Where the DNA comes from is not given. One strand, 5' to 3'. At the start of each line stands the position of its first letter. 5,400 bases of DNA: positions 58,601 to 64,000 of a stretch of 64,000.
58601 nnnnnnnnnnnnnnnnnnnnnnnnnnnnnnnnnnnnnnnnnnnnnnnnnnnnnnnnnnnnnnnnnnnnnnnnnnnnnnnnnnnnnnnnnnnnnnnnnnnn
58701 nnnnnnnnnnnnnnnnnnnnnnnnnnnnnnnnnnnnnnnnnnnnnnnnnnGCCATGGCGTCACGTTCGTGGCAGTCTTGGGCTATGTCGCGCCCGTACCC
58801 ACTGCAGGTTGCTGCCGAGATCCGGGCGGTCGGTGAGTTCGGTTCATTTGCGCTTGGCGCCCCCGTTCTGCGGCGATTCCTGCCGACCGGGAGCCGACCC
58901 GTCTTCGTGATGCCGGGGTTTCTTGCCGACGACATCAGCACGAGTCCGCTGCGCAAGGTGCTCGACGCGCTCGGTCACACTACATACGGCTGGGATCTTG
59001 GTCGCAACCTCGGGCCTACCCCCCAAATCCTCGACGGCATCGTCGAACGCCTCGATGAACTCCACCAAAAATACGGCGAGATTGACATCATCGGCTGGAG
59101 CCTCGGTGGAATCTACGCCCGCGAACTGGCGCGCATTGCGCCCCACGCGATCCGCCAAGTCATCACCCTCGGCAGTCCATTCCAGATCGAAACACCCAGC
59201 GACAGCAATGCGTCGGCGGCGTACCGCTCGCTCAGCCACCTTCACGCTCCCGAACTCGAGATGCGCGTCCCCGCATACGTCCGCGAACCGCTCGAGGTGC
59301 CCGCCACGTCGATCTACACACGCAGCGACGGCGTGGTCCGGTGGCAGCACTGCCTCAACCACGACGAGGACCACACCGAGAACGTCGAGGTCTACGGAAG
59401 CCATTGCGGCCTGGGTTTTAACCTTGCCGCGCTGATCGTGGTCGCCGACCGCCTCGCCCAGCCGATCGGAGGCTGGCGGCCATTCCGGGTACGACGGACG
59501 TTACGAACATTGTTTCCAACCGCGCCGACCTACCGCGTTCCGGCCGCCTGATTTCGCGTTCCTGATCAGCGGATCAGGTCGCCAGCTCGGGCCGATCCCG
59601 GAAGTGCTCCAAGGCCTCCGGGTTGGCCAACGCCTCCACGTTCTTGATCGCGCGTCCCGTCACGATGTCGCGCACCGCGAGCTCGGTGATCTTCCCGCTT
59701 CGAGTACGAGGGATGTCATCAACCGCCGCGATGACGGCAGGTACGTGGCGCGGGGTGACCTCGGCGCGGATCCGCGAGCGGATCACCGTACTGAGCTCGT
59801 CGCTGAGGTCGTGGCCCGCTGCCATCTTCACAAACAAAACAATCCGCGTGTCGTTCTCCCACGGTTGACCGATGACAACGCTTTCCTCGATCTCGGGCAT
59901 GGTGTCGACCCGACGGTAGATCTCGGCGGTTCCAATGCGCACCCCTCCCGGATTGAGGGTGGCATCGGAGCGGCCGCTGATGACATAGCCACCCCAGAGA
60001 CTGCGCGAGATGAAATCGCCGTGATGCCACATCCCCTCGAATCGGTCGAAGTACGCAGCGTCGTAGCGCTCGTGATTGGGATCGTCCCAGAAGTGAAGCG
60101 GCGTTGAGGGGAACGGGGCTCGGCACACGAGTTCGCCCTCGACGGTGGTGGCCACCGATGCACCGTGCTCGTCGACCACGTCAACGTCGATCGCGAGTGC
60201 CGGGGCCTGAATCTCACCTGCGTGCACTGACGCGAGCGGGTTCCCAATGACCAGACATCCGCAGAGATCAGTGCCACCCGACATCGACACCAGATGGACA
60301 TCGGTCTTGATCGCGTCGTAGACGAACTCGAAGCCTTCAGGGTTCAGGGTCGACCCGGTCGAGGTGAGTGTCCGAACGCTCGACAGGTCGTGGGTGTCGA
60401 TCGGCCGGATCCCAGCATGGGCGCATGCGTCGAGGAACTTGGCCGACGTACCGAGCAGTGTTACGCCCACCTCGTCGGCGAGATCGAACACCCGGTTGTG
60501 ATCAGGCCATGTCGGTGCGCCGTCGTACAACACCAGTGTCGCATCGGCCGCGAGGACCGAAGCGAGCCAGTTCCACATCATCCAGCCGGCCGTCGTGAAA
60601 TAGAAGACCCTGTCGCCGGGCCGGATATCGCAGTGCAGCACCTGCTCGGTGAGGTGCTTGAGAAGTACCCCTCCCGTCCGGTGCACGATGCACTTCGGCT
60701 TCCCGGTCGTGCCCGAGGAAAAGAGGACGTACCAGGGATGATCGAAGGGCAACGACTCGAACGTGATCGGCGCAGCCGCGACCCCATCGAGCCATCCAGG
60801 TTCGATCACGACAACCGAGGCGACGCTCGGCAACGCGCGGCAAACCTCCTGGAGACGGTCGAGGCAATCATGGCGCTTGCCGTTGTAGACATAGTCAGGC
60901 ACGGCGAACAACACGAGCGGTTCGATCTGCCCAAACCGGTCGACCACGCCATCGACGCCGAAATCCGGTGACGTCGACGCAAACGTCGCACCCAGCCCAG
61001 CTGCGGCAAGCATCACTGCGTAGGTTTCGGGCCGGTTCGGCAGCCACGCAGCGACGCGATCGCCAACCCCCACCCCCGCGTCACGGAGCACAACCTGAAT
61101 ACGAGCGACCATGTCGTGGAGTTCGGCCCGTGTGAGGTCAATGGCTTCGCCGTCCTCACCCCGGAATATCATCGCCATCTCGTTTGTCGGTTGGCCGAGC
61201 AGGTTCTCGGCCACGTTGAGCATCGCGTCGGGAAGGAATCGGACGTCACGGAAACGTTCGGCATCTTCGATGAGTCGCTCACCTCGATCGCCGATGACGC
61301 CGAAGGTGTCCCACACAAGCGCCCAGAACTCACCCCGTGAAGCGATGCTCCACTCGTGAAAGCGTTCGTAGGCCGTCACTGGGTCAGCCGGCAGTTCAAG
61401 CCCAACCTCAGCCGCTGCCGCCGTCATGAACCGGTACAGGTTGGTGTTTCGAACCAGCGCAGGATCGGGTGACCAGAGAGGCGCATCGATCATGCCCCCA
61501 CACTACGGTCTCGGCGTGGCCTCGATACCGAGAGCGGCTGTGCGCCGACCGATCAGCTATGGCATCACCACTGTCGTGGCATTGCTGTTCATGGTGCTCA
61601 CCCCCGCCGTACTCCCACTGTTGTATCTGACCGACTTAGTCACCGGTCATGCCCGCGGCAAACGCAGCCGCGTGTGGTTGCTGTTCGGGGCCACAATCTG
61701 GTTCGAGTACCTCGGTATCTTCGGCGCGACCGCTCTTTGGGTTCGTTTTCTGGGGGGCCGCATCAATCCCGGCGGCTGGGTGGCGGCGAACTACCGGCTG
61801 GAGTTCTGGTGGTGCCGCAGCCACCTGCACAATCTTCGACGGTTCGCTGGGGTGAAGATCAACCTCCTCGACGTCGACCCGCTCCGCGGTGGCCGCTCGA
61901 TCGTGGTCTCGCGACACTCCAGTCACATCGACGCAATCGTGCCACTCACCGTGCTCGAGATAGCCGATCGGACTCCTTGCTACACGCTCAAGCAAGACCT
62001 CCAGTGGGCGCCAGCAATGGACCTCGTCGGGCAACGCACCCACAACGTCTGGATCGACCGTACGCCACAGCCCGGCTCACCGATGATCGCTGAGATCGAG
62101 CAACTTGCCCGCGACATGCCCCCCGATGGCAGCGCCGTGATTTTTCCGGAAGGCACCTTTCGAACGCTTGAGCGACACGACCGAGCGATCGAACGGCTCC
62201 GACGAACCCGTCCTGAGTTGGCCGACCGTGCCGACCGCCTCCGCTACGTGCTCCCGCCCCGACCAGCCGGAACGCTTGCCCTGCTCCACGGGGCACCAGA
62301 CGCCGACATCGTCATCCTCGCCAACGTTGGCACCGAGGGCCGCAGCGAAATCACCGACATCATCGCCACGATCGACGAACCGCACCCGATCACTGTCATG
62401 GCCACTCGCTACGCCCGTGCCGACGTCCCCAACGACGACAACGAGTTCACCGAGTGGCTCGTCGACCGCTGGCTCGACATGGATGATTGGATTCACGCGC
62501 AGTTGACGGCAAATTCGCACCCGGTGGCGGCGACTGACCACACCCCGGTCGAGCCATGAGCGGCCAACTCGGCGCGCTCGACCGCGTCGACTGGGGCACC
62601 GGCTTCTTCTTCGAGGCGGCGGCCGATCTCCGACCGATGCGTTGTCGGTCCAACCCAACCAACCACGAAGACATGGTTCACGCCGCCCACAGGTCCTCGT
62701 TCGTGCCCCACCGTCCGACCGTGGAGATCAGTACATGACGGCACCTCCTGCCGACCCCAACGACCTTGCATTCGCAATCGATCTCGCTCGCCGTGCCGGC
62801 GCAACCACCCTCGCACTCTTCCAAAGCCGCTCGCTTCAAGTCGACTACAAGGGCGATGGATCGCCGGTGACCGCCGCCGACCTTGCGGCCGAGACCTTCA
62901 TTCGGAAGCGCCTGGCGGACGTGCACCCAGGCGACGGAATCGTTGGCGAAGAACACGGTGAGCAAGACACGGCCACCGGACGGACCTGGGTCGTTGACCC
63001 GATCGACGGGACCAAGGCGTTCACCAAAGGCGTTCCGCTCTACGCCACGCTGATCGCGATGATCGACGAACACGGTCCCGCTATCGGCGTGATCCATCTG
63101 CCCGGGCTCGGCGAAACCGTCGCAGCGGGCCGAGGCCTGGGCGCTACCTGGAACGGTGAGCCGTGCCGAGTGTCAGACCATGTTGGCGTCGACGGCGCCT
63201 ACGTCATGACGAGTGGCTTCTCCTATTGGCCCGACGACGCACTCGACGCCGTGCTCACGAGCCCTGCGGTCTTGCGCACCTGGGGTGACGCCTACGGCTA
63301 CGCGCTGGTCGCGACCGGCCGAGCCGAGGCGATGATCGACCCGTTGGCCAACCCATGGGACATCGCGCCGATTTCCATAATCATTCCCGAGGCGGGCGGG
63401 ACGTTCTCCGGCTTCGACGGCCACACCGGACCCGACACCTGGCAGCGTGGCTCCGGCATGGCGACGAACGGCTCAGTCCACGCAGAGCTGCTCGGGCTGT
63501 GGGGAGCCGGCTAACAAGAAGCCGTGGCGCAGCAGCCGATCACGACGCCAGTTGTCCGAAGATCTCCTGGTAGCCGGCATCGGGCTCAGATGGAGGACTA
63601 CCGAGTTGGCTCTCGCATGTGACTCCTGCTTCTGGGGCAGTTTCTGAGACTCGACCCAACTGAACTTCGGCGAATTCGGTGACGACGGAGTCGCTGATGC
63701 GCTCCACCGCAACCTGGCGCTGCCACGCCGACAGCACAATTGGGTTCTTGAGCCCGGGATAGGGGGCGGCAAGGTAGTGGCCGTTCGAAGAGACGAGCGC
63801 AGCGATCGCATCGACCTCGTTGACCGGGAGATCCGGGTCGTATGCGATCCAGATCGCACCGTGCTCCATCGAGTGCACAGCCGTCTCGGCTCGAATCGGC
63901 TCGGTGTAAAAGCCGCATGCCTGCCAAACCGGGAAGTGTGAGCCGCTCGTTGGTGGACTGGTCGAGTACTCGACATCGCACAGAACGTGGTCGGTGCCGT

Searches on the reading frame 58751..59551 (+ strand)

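Call 67: search_protein_families(library=pfam, proteins=[window:58751-59551:+], max_evalue=0.001)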
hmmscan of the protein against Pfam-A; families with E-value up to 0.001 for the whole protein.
window:58751-59551:+ (266 aa): 4 families
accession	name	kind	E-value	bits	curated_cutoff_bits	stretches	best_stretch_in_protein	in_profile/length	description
PF00561.26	Abhydrolase_1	-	3.9e-05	23.9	25.8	1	104-149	64-106/245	alpha/beta hydrolase fold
PF12697.13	Abhydrolase_6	-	5.1e-05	24.5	26.3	1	71-204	33-146/217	Alpha/beta hydrolase family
PF07819.20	PGAP1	-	0.00013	22.2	24.3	1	102-157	84-143/233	PGAP1-like alpha/beta domain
PF02089.21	Palm_thioest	-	0.00094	19.4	26.8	0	96-144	60-110/254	Palmitoyl protein thioesterase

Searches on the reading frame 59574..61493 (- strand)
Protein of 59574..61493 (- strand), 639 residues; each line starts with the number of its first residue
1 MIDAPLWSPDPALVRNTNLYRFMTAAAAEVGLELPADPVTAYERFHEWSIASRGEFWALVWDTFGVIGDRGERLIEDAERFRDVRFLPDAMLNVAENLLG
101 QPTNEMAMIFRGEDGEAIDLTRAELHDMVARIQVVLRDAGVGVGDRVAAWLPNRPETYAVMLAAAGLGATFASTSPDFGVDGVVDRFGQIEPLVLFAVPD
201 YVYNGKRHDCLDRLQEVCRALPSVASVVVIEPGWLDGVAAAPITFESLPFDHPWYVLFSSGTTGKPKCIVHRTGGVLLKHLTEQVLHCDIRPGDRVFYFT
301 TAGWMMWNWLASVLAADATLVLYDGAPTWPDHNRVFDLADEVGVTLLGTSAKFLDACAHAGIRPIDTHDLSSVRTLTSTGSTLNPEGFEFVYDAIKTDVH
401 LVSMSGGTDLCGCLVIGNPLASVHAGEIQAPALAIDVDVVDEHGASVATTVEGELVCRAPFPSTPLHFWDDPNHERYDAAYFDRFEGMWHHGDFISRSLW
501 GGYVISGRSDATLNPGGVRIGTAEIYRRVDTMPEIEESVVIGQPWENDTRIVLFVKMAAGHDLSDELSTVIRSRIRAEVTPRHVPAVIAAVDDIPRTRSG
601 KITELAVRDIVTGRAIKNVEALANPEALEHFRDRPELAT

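Call 37: search_protein_families(library=pfam, proteins=[window:59574-61493:-], max_evalue=0.00001)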
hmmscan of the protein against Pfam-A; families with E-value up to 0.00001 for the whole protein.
window:59574-61493:- (639 aa): 2 families
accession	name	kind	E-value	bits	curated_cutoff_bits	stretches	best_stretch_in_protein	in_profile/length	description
PF00501.34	AMP-binding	-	8.7e-46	156.9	29.9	1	101-460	8-377/384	AMP-binding enzyme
PF13193.12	AMP-binding_C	-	2.8e-08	35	24.5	1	531-601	8-76/76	AMP-binding enzyme C-terminal domain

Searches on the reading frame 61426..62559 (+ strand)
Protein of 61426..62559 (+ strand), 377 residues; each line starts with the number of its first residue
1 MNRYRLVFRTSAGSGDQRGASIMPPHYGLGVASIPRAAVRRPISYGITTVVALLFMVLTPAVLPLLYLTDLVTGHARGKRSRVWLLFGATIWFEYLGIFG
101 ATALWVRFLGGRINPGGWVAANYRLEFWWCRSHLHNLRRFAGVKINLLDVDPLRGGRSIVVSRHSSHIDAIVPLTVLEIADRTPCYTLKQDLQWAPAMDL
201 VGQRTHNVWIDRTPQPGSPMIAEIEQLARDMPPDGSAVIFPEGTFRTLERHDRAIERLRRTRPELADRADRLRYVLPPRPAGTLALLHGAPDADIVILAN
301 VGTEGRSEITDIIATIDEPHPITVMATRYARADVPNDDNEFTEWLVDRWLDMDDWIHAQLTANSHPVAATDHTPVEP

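Call 37: search_protein_families(library=pfam, proteins=[window:61426-62559:+], max_evalue=0.00001)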
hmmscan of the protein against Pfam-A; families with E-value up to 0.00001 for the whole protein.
window:61426-62559:+ (377 aa): 1 family
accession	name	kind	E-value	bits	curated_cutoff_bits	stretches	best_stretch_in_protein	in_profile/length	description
PF01553.26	Acyltransferase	-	4.2e-10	40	23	1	154-245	11-102/132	Acyltransferase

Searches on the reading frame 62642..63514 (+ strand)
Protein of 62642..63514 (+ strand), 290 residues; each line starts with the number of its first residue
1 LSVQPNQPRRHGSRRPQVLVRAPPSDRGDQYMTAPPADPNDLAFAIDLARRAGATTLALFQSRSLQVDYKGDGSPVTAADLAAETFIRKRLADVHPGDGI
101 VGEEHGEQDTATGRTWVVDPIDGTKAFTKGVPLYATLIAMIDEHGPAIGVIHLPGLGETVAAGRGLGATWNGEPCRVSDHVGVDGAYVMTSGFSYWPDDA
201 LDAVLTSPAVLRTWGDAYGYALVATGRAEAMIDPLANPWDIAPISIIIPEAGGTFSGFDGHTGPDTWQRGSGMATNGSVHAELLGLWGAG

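Call 37: search_protein_families(library=pfam, proteins=[window:62642-63514:+], max_evalue=0.00001)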
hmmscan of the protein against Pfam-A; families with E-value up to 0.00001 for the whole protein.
window:62642-63514:+ (290 aa): 1 family
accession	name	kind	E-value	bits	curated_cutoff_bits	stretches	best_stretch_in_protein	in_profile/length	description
PF00459.30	Inositol_P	-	5.5e-47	161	27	1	42-283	6-261/271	Inositol monophosphatase family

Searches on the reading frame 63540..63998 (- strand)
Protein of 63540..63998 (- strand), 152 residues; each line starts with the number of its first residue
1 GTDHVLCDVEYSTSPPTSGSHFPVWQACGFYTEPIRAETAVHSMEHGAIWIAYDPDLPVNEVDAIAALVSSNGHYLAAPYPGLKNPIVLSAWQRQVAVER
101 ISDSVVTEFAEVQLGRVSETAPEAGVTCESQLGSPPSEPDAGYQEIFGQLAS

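Call 67: search_protein_families(library=pfam, proteins=[window:63540-63998:-], max_evalue=0.001)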
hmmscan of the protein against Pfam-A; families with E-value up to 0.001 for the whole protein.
window:63540-63998:- (152 aa): 1 family
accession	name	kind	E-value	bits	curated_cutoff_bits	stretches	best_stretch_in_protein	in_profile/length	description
PF11303.13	DUF3105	-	2e-38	131.8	25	1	8-129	7-129/130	Protein of unknown function (DUF3105)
